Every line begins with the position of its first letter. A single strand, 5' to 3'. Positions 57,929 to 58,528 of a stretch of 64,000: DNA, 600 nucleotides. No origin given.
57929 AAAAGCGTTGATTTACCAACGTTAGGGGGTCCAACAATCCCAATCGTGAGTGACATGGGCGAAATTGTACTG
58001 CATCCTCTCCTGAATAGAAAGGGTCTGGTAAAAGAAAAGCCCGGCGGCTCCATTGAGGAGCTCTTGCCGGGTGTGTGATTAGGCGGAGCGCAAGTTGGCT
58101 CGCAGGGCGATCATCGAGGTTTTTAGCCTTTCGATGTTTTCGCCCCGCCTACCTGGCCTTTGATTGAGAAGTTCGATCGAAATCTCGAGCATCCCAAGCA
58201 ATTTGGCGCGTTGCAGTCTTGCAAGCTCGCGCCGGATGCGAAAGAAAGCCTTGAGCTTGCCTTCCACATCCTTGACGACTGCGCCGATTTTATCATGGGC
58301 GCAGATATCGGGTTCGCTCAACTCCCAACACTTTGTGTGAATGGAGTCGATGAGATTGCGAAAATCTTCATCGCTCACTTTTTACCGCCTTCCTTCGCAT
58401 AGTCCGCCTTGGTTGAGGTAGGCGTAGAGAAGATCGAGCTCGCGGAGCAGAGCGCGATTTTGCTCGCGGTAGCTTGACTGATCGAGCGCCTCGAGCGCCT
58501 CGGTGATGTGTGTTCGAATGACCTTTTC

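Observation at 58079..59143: Three small uncharacterised ORFs wedged between ychF and the xerC recombinase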

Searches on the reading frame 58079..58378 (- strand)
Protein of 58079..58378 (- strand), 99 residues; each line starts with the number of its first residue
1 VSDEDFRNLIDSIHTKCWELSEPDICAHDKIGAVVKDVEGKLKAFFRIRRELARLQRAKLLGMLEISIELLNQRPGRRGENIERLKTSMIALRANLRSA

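Call 4: search_protein_families(library=pfam, proteins=[window:58079-58378:-], max_evalue=1)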
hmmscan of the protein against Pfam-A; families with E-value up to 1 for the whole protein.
window:58079-58378:- (99 aa): 0 families

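Call 5: search_protein_families(library=padloc, proteins=[window:58079-58378:-], max_evalue=1)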
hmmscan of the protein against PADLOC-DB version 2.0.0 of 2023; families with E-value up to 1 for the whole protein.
window:58079-58378:- (99 aa): 0 families

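Call 6: search_protein_families(library=ncbifam, proteins=[window:58079-58378:-], max_evalue=1)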
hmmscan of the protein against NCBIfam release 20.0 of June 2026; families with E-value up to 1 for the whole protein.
window:58079-58378:- (99 aa): 0 families

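Call 7: search_protein_families(library=phrogs, proteins=[window:58079-58378:-], max_evalue=1)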
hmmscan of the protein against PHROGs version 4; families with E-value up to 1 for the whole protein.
window:58079-58378:- (99 aa): 2 families
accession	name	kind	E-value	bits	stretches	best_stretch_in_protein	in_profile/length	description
phrog_32715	-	unknown function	0.21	12.8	1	24-53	16-45/69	-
phrog_14194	-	unknown function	0.23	12.4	1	20-80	22-83/190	-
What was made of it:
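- Closest known: Type II / tripartite toxin-antitoxin operons, including HEPN-MNT. Different: No match to any TA or defence profile was found (calls 4-7).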

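Call 13: find_homologous_proteins(query=window:58079-58378:-, max_evalue=0.01)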
Query window:58079-58378:- (99 aa): 1 proteins with E <= 0.01 among 4 candidates.
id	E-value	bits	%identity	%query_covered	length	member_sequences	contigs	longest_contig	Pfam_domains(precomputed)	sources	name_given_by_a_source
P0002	4.3e-57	208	100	100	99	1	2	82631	-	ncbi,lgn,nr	ncbi:hypothetical protein HYW32_01065 [Candidatus Berkelbacteria bacterium]|nr:hypothetical protein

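Call 32: search_solved_structures(query=window:58082-58378:-, max_evalue=10)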
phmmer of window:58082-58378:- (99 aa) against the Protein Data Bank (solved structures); distinct sequences matched with E-value up to 10: 9.
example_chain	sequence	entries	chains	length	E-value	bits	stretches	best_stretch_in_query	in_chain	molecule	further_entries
5j0n_I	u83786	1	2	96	0.0024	21.5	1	27-83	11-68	Integration host factor subunit alpha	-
1ihf_A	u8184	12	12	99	0.0026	21.4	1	27-83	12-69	PROTEIN (INTEGRATION HOST FACTOR (ALPHA) (IHF)) | Integration Host Factor Alpha-subunit | Integration host factor subunit alpha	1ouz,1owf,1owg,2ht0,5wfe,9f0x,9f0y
9y7b_G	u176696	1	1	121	0.0034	21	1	26-83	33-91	Integration host factor subunit alpha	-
2iie_A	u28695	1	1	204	0.0058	20.3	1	27-83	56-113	Integration host factor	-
2iif_A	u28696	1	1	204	0.022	18.4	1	27-83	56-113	Integration host factor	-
2mgq_A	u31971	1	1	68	0.3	14.8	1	8-57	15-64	Homeobox protein ceh-37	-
3t38_A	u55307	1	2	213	0.79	13.4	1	14-47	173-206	Arsenate Reductase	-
4cxf_A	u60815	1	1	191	1.1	13.1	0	40-91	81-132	RNA POLYMERASE SIGMA FACTOR CNRH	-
8flj_E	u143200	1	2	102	1.3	12.8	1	28-85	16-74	Integration host factor subunit alpha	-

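Call 33: search_solved_structures(query=window:58082-58378:-, max_evalue=0.1, show_alignments=3)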
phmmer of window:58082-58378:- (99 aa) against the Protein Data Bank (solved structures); distinct sequences matched with E-value up to 0.1: 5.
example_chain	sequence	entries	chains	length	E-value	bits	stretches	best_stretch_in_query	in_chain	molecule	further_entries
5j0n_I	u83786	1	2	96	0.0024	21.5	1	27-83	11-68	Integration host factor subunit alpha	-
1ihf_A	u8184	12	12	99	0.0026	21.4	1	27-83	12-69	PROTEIN (INTEGRATION HOST FACTOR (ALPHA) (IHF)) | Integration Host Factor Alpha-subunit | Integration host factor subunit alpha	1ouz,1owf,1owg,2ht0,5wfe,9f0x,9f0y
9y7b_G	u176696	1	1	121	0.0034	21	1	26-83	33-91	Integration host factor subunit alpha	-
2iie_A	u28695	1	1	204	0.0058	20.3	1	27-83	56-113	Integration host factor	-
2iif_A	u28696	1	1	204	0.022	18.4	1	27-83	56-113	Integration host factor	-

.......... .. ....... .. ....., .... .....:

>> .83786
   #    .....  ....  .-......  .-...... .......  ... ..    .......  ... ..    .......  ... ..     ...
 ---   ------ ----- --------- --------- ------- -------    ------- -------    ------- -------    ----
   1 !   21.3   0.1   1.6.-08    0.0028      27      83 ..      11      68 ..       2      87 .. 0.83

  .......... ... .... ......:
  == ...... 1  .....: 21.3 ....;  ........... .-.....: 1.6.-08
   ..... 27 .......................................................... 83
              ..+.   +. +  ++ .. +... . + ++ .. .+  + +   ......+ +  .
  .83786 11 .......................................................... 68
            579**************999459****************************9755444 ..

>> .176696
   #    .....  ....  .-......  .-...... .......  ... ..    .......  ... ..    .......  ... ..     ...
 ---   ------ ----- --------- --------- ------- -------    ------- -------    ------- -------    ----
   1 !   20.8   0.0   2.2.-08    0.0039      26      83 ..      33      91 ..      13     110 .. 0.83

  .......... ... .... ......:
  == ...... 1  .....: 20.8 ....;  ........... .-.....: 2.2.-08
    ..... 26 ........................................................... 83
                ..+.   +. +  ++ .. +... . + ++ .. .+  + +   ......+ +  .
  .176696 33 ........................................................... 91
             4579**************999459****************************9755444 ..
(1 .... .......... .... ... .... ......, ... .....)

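Call 34: search_protein_families(library=pfam, proteins=[window:58082-58378:-], max_evalue=10)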
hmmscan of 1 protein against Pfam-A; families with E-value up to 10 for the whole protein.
window:58082-58378:- (99 aa): 0 families

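Call 43: predict_structure(protein=window:58082-58378:-)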
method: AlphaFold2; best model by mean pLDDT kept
length: 99 residues; sequences in the alignment: 1
mean_pLDDT: 83.7   pTM: 0.53
mean pLDDT of the five models: 83.7, 80.5, 73.6, 70.6, 69.0
residues with pLDDT >= 90: 34; 70-90: 54; 50-70: 11; < 50: 0
segments of 3 or more residues with pLDDT < 50: none
pLDDT, mean of each block of 10 residues (from residue 1): 78 77 64 85 91 94 92 79 90 89
secondary structure, 60 per line:
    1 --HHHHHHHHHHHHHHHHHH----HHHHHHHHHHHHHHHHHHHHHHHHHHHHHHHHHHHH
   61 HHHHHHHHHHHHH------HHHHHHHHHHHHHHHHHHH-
elements in order: H3-20 H25-73 H80-98
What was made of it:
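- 58079..58378 (-): ORF A, 99 aa from GTG 58378, in the same frame as B and one codon after B's TAA. GenBank MBI2589610.1, HYW32_01065. The AF2 model has pLDDT 83.7 and is all-helical (H3-20, H25-73, H80-98) (call 43).
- On HU/IHF (Bac_DNA_binding, PF00216), for ORF A: The AF2 model is all-helical at pLDDT 83.7 (call 43).
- A gives pLDDT 83.7 from a single sequence: call 43. A folds with high confidence (call 43). A on its own gives a compact, confident model (call 43). The aligned 'beta' segment is predicted helical at pLDDT above 90 (call 43).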

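Call 51: find_related_loci(query=window:58082-58378:-, collection=viral_contigs, flank=5000)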
Query window:58082-58378:- (99 aa) in viral_contigs; peptide patterns used: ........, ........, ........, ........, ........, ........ (x = any residue, [..] = any of these).
33 stretches matched a pattern, but none encodes a relative of the query by tblastn (E <= 1e-3).

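Call 54: search_dna_similar(query=window:58082-58378:-, collection=phages, mode=protein, max_evalue=0.1, max_rows=8)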
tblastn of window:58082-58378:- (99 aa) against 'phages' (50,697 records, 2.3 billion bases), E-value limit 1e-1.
No match.

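Call 70: fold_search(model_id=the predicted structure, library=viral)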
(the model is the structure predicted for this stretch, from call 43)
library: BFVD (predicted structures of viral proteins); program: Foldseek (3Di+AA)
matches with E <= 10: 303; with E <= 0.001: 0
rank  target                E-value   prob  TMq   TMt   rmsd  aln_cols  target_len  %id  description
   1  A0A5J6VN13            1.1e-01  0.87  0.38  0.40   8.8        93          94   17  Uncharacterized protein [Megaviridae environmental sample]
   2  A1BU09                6.3e-01  0.51  0.52  0.31  14.2       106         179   13  Uncharacterized protein [Staphylococcus phage CNPH82]
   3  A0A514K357            6.3e-01  0.41  0.43  0.16   7.5        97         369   12  Uncharacterized protein [Nitrosopumilus spindle-shaped virus]
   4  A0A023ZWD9            6.8e-01  0.77  0.62  0.56   3.4        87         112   15  Uncharacterized protein [Mycobacterium phage MosMoris]
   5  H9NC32                6.8e-01  0.41  0.44  0.22  10.3       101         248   13  (no name in the UniProt tables at hand)
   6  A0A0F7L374            7.3e-01  0.57  0.47  0.46  17.2        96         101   14  Uncharacterized protein [uncultured marine virus]
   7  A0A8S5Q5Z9            7.3e-01  0.44  0.51  0.29  14.5        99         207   10  YvrJ protein family protein [Caudovirales sp. ctlwr10]
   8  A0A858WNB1            7.8e-01  0.41  0.43  0.35   7.0       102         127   10  Uncharacterized protein [Xanthomonas phage FoX4]
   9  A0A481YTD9            8.3e-01  0.18  0.33  0.31  15.4        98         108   12  Uncharacterized protein [Marseillevirus LCMAC102]
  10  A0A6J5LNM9            8.9e-01  0.96  0.41  0.62   1.1        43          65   19  Uncharacterized protein [uncultured Caudovirales phage]
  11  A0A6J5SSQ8            9.5e-01  0.16  0.29  0.27   7.1        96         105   12  Uncharacterized protein [uncultured Caudovirales phage]
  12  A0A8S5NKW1            9.5e-01  0.15  0.32  0.25   9.9       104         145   13  Putative ABC transporter ATP-binding protein (Fragment) [Myoviridae sp. ctyD07]
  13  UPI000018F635         9.5e-01  0.13  0.32  0.15  16.0       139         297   14  (no name look-up for this kind of identifier)
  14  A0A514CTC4            1.0e+00  0.28  0.42  0.07  15.0       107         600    9  Uncharacterized protein [Achromobacter phage Motura]
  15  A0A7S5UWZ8            1.1e+00  0.92  0.44  0.69   1.3        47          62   15  (no name in the UniProt tables at hand)
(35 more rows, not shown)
